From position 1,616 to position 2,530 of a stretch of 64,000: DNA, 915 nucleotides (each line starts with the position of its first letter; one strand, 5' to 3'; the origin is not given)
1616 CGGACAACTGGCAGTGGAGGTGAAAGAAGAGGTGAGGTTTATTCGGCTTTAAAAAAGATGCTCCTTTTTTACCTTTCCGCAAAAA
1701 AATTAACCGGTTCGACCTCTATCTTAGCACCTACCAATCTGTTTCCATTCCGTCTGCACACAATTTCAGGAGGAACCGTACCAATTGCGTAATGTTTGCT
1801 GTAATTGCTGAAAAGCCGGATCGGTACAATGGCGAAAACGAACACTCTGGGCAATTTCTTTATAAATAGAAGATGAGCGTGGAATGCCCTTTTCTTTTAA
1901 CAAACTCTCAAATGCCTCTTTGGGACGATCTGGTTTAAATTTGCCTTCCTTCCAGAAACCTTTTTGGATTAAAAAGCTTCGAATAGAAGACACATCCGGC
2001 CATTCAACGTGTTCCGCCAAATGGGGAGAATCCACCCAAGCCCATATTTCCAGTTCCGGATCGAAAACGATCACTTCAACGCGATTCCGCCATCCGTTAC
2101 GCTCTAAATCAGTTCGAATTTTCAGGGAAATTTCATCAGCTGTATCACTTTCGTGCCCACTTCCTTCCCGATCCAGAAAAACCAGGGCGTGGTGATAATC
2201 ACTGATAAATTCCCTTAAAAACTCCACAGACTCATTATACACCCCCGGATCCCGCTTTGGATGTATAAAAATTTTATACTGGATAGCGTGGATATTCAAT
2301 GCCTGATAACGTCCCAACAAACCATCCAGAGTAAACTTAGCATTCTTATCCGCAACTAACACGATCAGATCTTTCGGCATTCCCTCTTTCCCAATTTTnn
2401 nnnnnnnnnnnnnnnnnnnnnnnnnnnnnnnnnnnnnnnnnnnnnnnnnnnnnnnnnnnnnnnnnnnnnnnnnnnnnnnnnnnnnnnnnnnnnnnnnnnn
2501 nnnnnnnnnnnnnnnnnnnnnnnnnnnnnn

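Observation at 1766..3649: AAA_21 ATPase plus small acidic-motif partner between rlmN and an orphan regulator: candidate OLD/AbiL/PARIS-like defence module with a divergent effector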

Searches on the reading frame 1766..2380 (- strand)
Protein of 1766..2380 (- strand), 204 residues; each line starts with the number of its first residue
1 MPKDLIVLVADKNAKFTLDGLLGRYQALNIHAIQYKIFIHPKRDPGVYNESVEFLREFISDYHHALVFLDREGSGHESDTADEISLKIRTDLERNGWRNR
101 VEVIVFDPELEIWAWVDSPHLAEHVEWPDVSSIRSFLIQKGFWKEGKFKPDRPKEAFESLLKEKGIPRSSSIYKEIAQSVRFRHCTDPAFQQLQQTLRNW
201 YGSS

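Call 3: search_protein_families(library=pfam, proteins=[window:1766-2380:-], max_evalue=1)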
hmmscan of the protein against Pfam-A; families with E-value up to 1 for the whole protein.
window:1766-2380:- (204 aa): 0 families

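Call 4: search_protein_families(library=padloc, proteins=[window:1766-2380:-], max_evalue=1)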
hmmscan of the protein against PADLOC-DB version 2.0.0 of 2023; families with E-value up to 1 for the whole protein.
window:1766-2380:- (204 aa): 1 family
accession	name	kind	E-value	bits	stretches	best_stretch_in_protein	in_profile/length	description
PDLC04136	mad4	-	3.8e-10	38.6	1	1-113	3-109/110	mads_4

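Call 5: search_protein_families(library=ncbifam, proteins=[window:1766-2380:-], max_evalue=1)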
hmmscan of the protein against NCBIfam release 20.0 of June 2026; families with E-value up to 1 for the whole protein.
window:1766-2380:- (204 aa): 1 family
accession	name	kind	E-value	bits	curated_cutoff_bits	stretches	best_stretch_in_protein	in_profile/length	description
NF047734.1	antiphage_MADS4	equivalog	9.8e-69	231.6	160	1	3-201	1-205/206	methylation-associated defense system protein MAD4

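Call 13: find_homologous_proteins(query=window:1766-2380:-, max_evalue=0.001)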
Query window:1766-2380:- (204 aa): 167 proteins with E <= 0.001 among 253 candidates; the best 120 are listed.
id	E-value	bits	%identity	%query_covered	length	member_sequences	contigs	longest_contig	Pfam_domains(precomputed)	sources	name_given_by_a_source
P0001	9.9e-136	468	100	100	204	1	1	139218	-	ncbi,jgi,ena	-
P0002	1.9e-76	275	59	99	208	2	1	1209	-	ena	-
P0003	8.8e-76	272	59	99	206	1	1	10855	-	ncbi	-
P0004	2.2e-75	271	59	99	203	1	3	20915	-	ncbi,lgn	-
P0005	2.2e-74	268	59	99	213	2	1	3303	-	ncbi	-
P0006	2.7e-74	268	58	99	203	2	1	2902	-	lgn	-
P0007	7.1e-74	266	60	99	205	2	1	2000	-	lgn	-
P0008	9.7e-74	266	59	99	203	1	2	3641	-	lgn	-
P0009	3.6e-73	264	59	98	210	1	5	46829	-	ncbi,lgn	-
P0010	3.9e-73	264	58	98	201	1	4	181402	-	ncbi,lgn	-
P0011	1.5e-72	262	58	99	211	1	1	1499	-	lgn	-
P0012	1.9e-72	262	54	100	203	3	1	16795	-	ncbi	-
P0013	3.9e-72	261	57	99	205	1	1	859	-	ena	-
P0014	5.4e-72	260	58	99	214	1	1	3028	-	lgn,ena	-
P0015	6.7e-72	260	57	98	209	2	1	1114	-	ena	-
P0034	2.1e-68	248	55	98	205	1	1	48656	-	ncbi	ncbi:MAG: methylation-associated defense system protein MAD4 [bacterium]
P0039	5.6e-68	247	55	99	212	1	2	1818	PF14103.12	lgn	-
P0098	9.0e-51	191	43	98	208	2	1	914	PF14103.12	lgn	-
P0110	1.9e-48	183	45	99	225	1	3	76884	PF14103.12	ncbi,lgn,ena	-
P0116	3.2e-47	179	44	98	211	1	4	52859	PF14103.12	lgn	-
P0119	5.1e-47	178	43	99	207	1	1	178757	-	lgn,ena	-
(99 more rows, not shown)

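Call 14: find_encoding_contigs(protein=P0001, flank=10000, max_places=3)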
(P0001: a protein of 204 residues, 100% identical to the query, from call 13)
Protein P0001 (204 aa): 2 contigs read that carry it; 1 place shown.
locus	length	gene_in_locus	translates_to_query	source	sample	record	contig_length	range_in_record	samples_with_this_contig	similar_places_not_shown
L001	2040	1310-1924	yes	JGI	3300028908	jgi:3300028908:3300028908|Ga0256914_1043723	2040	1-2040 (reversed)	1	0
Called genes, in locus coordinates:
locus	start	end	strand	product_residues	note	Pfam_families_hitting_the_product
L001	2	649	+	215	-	?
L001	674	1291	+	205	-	PF02463:SMC_N (faint), PF11398:DUF2813 (faint), PF13175:AAA_15, PF13304:AAA_21, PF13175:AAA_15, PF13304:AAA_21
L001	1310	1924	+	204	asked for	-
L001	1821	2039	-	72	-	?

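Call 15: find_encoding_contigs(protein=P0010, flank=10000, max_places=3)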
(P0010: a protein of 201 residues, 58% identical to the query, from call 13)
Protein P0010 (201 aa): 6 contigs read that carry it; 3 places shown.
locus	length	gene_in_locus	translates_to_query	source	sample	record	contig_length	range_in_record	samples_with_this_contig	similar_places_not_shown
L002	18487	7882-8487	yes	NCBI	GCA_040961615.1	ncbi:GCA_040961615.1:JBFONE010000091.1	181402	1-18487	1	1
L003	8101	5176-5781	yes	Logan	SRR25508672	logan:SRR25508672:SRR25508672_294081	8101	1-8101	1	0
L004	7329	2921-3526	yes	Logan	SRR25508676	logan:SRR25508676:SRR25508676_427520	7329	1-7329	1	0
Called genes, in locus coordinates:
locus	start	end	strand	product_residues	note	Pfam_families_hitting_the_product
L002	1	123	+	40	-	?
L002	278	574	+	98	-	PF01381:HTH_3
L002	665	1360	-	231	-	PF00702:Hydrolase, PF12710:HAD, PF13419:HAD_2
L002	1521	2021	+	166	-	PF12172:zf-ChsH2, PF01796:OB_ChsH2_C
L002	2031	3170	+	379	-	PF02771:Acyl-CoA_dh_N, PF02770:Acyl-CoA_dh_M, PF00441:Acyl-CoA_dh_1, PF08028:Acyl-CoA_dh_2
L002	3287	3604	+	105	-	PF12728:HTH_17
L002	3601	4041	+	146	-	-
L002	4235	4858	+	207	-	-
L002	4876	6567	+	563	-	PF00501:AMP-binding, PF13193:AMP-binding_C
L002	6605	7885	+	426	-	PF11398:DUF2813 (faint), PF13175:AAA_15, PF13304:AAA_21, PF13175:AAA_15 (weak)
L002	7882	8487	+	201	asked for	-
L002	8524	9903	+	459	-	PF01212:Beta_elim_lyase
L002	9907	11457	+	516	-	PF01039:Carboxyl_trans, PF03255:ACCA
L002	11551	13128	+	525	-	PF00289:Biotin_carb_N, PF02222:ATP-grasp, PF02786:CPSase_L_D2, PF07478:Dala_Dala_lig_C, PF08443:RimK (faint), PF02785:Biotin_carb_C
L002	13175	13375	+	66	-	PF09957:VapB_antitoxin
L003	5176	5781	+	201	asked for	-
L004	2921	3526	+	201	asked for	-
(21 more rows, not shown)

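Call 16: find_encoding_contigs(protein=P0034, flank=10000, max_places=3)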
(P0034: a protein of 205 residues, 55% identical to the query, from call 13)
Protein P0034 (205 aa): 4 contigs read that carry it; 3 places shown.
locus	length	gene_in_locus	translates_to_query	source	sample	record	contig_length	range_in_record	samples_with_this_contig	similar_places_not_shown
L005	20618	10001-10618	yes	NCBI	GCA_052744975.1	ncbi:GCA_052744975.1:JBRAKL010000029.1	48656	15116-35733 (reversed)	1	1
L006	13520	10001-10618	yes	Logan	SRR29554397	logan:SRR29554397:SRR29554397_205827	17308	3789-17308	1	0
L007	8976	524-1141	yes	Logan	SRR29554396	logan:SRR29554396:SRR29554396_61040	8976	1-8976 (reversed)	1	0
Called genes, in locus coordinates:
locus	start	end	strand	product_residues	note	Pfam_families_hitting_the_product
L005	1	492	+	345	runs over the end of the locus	PF00248:Aldo_ket_red, PF13187:Fer4_9 (weak), PF13534:Fer4_17 (weak)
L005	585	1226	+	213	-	PF00300:His_Phos_1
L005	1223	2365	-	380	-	PF01554:MatE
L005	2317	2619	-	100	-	PF01554:MatE (weak)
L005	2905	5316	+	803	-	PF13802:Gal_mutarotas_2, PF01055:Glyco_hydro_31_2nd, PF21365:Glyco_hydro_31_3rd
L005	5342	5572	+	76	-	-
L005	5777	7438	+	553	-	PF00920:ILVD_EDD_N, PF24877:ILV_EDD_C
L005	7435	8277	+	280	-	PF01073:3Beta_HSD, PF01370:Epimerase, PF02719:Polysacc_synt_2, PF04321:RmlD_sub_bind, PF13460:NAD_binding_10, PF16363:GDP_Man_Dehyd, PF07993:NAD_binding_4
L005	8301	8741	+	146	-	PF01261:AP_endonuc_2 (weak)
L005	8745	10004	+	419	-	PF11398:DUF2813 (faint), PF13175:AAA_15, PF13304:AAA_21, PF13175:AAA_15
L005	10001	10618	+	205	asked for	-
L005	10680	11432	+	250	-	PF01564:Spermine_synth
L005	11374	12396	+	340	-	PF01408:GFO_IDH_MocA, PF03447:NAD_binding_3 (weak), PF02894:GFO_IDH_MocA_C, PF22725:GFO_IDH_MocA_C3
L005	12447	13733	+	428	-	PF07690:MFS_1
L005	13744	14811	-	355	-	PF12256:TcdB_toxin_midN (faint), PF22301:AUDH_beta_propeller (faint), PF01839:FG-GAP (faint), PF13517:FG-GAP_3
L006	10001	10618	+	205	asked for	-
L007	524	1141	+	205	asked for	-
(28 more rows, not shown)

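Call 20: find_encoding_contigs(protein=P0110, flank=10000, max_places=2)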
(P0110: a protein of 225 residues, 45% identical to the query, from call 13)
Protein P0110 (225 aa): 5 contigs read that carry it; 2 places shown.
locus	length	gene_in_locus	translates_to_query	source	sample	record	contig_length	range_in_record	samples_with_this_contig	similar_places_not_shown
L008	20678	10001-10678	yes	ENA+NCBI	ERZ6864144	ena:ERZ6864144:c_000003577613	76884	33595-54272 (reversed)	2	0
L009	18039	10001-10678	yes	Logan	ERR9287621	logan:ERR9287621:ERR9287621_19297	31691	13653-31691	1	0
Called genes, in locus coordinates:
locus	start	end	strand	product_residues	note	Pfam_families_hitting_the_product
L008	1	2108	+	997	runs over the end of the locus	PF00675:Peptidase_M16 (weak), PF05193:Peptidase_M16_C, PF00675:Peptidase_M16 (weak), PF05193:Peptidase_M16_C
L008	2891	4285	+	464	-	PF03417:AAT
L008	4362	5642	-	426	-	PF01408:GFO_IDH_MocA, PF22725:GFO_IDH_MocA_C3, PF02894:GFO_IDH_MocA_C (weak)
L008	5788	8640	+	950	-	-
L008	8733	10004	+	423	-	PF02463:SMC_N (weak), PF11398:DUF2813 (faint), PF13175:AAA_15 (weak), PF13304:AAA_21, PF13175:AAA_15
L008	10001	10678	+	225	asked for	PF14103:DUF4276 (faint)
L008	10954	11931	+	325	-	PF00005:ABC_tran, PF13304:AAA_21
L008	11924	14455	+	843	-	PF12679:ABC2_membrane_2, PF12698:ABC2_membrane_3, PF23357:DUF7088, PF09822:ABC_transp_aux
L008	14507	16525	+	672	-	PF14238:DUF4340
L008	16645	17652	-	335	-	PF00005:ABC_tran, PF02463:SMC_N (weak), PF13401:AAA_22 (weak), PF13304:AAA_21, PF08352:oligo_HPY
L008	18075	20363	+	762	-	PF07581:Glug (faint)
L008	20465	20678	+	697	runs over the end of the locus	PF16334:DUF4964, PF12215:Glyco_hydr_116N (weak), PF17168:DUF5127, PF16335:GtaA_6_Hairpin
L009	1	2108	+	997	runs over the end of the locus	PF00675:Peptidase_M16 (weak), PF05193:Peptidase_M16_C, PF00675:Peptidase_M16 (weak), PF05193:Peptidase_M16_C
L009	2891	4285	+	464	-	PF03417:AAT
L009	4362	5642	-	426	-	PF01408:GFO_IDH_MocA, PF22725:GFO_IDH_MocA_C3, PF02894:GFO_IDH_MocA_C (weak)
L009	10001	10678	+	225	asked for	PF14103:DUF4276 (faint)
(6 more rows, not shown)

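Call 21: find_encoding_contigs(protein=P0119, flank=10000, max_places=2)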
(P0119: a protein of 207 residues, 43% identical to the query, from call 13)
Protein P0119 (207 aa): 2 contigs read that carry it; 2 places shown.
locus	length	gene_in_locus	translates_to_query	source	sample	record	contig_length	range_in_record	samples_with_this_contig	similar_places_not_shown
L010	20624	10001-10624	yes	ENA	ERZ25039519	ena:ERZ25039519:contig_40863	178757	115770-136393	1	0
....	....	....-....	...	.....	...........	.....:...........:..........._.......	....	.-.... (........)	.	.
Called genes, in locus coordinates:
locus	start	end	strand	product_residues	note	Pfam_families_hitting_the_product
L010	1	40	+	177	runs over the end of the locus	-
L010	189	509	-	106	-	-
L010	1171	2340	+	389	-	PF01676:Metalloenzyme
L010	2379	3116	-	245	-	PF00156:Pribosyltran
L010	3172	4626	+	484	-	-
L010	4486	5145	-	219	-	-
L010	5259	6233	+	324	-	PF04551:GcpE, PF26540:GcpE_C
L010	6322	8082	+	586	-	PF01336:tRNA_anti-codon, PF00152:tRNA-synt_2, PF02938:GAD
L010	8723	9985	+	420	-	PF11398:DUF2813 (faint), PF13175:AAA_15 (weak), PF13304:AAA_21, PF13175:AAA_15 (weak)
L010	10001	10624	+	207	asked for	-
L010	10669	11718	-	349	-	PF05448:AXE1 (faint), PF00756:Esterase (faint), PF01738:DLH, PF02129:Peptidase_S15, PF20434:BD-FAE, PF00561:Abhydrolase_1 (weak), PF12697:Abhydrolase_6 (weak), PF00326:Peptidase_S9, +2 more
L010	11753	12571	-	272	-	-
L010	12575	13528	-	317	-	-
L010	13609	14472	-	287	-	PF17115:Toast_rack_N, PF09922:LiaF-like_C (weak)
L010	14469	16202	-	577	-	PF18917:LiaI-LiaF-like_TM1, PF22570:LiaF-TM (weak), PF13349:DUF4097 (faint)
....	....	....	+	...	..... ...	-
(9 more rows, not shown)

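Call 22: search_dna_similar(query=window:1766-2380:-, collection=plasmids, mode=protein, max_evalue=0.001, max_rows=25)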
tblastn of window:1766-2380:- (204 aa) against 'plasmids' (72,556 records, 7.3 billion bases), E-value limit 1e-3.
Records with a match: 1; places in all: 1; records where one place covers at least 80% of the query: 0.
Best place of each record, by identity: <60% 1.
By first word of the organism name: Piscinibacter 1.
By predicted mobility (MOB-suite, as given by PLSDB): non-mobilizable 1.
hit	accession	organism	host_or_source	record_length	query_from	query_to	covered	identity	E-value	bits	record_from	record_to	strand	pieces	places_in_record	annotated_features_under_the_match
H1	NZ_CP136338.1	Piscinibacter gummiphilus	single cell,soil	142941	44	201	77%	38.8%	5e-26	111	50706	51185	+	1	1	hypothetical protein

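Call 23: predict_structure(alignment_id=A1)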
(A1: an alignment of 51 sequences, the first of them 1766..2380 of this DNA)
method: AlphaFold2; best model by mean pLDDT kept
length: 204 residues; sequences in the alignment: 51
mean_pLDDT: 94.1   pTM: 0.88
mean pLDDT of the five models: 94.1, 94.0, 93.9, 92.8, 91.8
residues with pLDDT >= 90: 175; 70-90: 29; 50-70: 0; < 50: 0
segments of 3 or more residues with pLDDT < 50: none
pLDDT, mean of each block of 10 residues (from residue 1): 95 96 93 97 97 98 98 92 98 98 94 86 93 95 92 94 94 92 87 96 86
secondary structure, 60 per line:
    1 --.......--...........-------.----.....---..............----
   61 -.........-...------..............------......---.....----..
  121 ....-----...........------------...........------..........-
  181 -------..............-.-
elements in order: E3-9 H12-22 E35-39 H43-56 E62-70 H81-94 E101-106 H110-114 H119-124 H130-140 H153-163 H170-179 H188-201

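Call 25: get_annotated_region(hit=H1, flank=15000)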
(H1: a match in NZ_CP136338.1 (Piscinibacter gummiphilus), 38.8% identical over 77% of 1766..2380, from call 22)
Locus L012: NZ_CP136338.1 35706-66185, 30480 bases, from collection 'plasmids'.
description: Piscinibacter gummiphilus strain SBD 7-3 plasmid unnamed2, complete sequence
organism: Piscinibacter gummiphilus (NCBI taxid 946333)
taxonomy: Bacteria; Pseudomonadota; Betaproteobacteria; Burkholderiales; Sphaerotilaceae; Piscinibacter; Piscinibacter gummiphilus
host: -; source: single cell,soil; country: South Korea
typing (MOB-suite, as given by PLSDB): non-mobilizable
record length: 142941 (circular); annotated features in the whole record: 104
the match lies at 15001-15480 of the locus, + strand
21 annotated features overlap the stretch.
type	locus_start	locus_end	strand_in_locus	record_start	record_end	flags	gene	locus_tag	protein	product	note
CDS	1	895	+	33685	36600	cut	-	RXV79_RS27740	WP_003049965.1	Tn3-like element IS1071 family transposase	GO:0006313 - DNA transposition [Evidence IEA]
CDS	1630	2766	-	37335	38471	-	-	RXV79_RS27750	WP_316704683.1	PDDEXK nuclease domain-containing protein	-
CDS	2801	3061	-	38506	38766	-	-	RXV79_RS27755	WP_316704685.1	hypothetical protein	-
CDS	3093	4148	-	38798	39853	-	-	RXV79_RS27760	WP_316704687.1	integrase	-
CDS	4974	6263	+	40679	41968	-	-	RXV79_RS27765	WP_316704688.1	replication initiation protein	-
CDS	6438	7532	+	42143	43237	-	-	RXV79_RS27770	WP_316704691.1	AAA family ATPase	-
CDS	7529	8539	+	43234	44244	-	-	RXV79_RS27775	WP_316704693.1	ParB/RepB/Spo0J family partition protein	GO:0007059 - chromosome segregation [Evidence IEA]; GO:0000910 - cytokinesis [Evidence IEA]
CDS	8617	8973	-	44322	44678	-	-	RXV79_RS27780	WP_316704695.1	hypothetical protein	-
CDS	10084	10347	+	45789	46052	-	-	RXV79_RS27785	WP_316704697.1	hypothetical protein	-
CDS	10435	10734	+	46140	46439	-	-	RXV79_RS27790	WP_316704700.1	hypothetical protein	-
CDS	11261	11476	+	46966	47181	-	-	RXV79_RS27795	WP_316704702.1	helix-turn-helix domain-containing protein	-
CDS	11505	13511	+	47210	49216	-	-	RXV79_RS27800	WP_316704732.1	N-6 DNA methylase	GO:0006306 - DNA methylation [Evidence IEA]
CDS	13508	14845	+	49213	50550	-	-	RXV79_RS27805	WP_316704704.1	AAA family ATPase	-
CDS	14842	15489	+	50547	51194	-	-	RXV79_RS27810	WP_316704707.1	hypothetical protein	-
CDS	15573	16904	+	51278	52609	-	-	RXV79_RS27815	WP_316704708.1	hypothetical protein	-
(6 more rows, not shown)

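Call 27: find_related_loci(query=A1, collection=genome_contigs, flank=10000)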
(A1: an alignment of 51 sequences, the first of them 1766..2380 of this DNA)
Query A1 (204 aa) in genome_contigs; peptide patterns used: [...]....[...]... (x = any residue, [..] = any of these).
432 stretches matched a pattern; 400 encode a relative of the query (tblastn E <= 1e-3); the best 80 are kept; 80 distinct loci.
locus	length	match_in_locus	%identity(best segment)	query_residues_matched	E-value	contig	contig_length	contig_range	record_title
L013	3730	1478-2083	59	1-202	2e-80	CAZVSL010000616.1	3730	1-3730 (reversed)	MAG TPA_asm: uncultured Calditrichaceae bacterium isolate SRP141376_co1_187 genome assembly, contig: NODE_38130_length_3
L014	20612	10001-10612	56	1-201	9e-76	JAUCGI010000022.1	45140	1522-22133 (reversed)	Desulfobacterales bacterium HSG2 NODE_54_length_45140, whole genome shotgun sequence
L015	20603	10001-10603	56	1-201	6e-75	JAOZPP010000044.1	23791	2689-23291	MAG: bacterium isolate GMC4.metabat2.244 GMC4_1755_length_23791_cov_20.385659, whole genome shotgun sequence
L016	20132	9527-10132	55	1-202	1e-74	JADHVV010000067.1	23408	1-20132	MAG: candidate division KSB1 bacterium isolate BS750m-G10 BS-750m-C3056, whole genome shotgun sequence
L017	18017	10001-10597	59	3-201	5e-78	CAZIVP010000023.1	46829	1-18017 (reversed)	MAG TPA_asm: uncultured Calditrichaceae bacterium isolate SRP141376_co1_2 genome assembly, contig: NODE_1884_length_4682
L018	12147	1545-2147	54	1-201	7e-74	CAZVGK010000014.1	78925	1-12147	MAG TPA_asm: uncultured Gemmatimonadota bacterium isolate binchicken_co211_282 genome assembly, contig: NODE_131_length_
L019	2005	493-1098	55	1-202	3e-76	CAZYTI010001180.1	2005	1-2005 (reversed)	MAG TPA_asm: uncultured bacterium isolate binchicken_co97_67 genome assembly, contig: NODE_180710_length_2005_cov_4.9646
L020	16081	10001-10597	53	3-201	2e-72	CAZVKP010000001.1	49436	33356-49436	MAG TPA_asm: uncultured Calditrichaceae bacterium isolate binchicken_co17_43 genome assembly, contig: NODE_2133_length_4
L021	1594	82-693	50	1-204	3e-75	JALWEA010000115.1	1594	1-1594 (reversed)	MAG: Calditrichia bacterium isolate T11_metabat1_scaf2bin.026 T11_NODE_147850_length_1594_cov_1.899114, whole genome sho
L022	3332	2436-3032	54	3-201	1e-69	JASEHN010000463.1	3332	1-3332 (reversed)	MAG: Thermodesulfobacteriota bacterium isolate Yes70-24 NODE_13452_length_3332_cov_8.276472, whole genome shotgun sequen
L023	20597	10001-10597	52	3-201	5e-69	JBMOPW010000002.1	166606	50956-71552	MAG: Candidatus Zhuqueibacterota bacterium isolate Betzabe_MAG138 MAG138_2, whole genome shotgun sequence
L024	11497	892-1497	52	3-204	2e-67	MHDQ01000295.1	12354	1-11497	MAG: Nitrospinae bacterium RIFCSPLOWO2_12_FULL_45_22 rifcsplowo2_12_scaffold_7221, whole genome shotgun sequence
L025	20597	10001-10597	52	3-201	3e-66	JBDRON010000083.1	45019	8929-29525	MAG: Elusimicrobiota bacterium isolate MEGAHIT-group-1.958 k141_594624, whole genome shotgun sequence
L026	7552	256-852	51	3-201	2e-66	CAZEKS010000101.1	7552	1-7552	MAG TPA_asm: uncultured Syntrophaceae bacterium isolate binchicken_co189_49 genome assembly, contig: NODE_11398_length_7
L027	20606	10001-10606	48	3-202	7e-62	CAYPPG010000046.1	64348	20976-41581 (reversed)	MAG TPA_asm: uncultured bacterium isolate SRP141376_co4_190 genome assembly, contig: NODE_784_length_64348_cov_9.235593,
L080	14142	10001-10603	44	3-202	5e-53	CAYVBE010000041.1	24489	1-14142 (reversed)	MAG TPA_asm: uncultured candidatus Brocadiaceae bacterium isolate SRP141376_co1_238 genome assembly, contig: NODE_4510_l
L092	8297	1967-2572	43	3-203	2e-52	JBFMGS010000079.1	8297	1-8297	MAG: Bacillota bacterium isolate MAG303 MAG303_79, whole genome shotgun sequence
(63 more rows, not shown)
